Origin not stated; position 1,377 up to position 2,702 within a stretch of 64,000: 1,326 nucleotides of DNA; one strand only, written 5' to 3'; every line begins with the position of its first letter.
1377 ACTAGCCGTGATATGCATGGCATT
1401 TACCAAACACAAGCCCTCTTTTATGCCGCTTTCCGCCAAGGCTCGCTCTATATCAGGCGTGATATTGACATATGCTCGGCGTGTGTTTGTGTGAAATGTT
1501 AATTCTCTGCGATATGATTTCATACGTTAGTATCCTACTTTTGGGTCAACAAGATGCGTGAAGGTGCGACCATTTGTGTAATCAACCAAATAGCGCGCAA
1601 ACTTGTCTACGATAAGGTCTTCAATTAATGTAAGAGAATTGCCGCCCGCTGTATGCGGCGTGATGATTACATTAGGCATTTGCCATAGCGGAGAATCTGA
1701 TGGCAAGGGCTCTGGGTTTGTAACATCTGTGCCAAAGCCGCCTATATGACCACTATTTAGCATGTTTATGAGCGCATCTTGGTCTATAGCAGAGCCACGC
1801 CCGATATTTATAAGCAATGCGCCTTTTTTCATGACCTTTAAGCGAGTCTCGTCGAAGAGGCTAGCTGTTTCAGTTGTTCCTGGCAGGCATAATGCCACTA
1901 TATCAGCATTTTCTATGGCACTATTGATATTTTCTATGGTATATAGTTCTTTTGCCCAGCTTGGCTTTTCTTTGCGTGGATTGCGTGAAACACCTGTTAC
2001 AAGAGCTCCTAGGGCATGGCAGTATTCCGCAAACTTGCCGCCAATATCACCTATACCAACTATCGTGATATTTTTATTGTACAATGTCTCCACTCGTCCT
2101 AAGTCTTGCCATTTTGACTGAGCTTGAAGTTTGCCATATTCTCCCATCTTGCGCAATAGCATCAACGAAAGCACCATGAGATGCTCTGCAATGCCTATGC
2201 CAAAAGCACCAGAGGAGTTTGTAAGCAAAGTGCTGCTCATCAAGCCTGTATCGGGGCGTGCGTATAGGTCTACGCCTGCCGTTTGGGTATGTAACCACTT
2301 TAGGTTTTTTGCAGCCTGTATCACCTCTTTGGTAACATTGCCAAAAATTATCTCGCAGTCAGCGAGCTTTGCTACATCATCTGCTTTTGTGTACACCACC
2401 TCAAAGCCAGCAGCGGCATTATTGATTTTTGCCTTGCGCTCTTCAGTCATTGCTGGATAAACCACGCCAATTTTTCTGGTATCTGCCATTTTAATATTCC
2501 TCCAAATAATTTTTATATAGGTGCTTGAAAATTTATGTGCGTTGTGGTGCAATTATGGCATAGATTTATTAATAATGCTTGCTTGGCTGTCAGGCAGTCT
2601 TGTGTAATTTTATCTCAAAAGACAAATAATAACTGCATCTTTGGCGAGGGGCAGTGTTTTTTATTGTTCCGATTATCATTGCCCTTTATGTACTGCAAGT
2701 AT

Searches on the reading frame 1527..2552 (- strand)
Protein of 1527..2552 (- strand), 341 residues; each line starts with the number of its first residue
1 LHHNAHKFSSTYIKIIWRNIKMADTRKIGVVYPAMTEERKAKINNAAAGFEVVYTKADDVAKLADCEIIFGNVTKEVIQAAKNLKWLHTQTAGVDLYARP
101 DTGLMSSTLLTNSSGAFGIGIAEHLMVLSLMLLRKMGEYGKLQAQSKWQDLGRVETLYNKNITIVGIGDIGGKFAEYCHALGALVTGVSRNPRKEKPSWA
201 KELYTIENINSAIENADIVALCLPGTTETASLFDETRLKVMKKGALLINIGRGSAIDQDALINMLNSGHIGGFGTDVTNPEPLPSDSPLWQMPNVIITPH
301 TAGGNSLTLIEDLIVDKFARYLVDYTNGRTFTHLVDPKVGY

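Call 19: search_protein_families(library=pfam, proteins=[window:1527-2552:-], max_evalue=0.00001)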
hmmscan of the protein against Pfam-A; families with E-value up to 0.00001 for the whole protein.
window:1527-2552:- (341 aa): 2 families
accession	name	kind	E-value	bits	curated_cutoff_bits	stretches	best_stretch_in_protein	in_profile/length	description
PF02826.25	2-Hacid_dh_C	-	4.8e-51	173.1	25.1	1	127-302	2-178/178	D-isomer specific 2-hydroxyacid dehydrogenase, NAD binding domain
PF03446.21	NAD_binding_2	-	1.1e-08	35.8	21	1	161-266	1-108/161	NAD binding domain of 6-phosphogluconate dehydrogenase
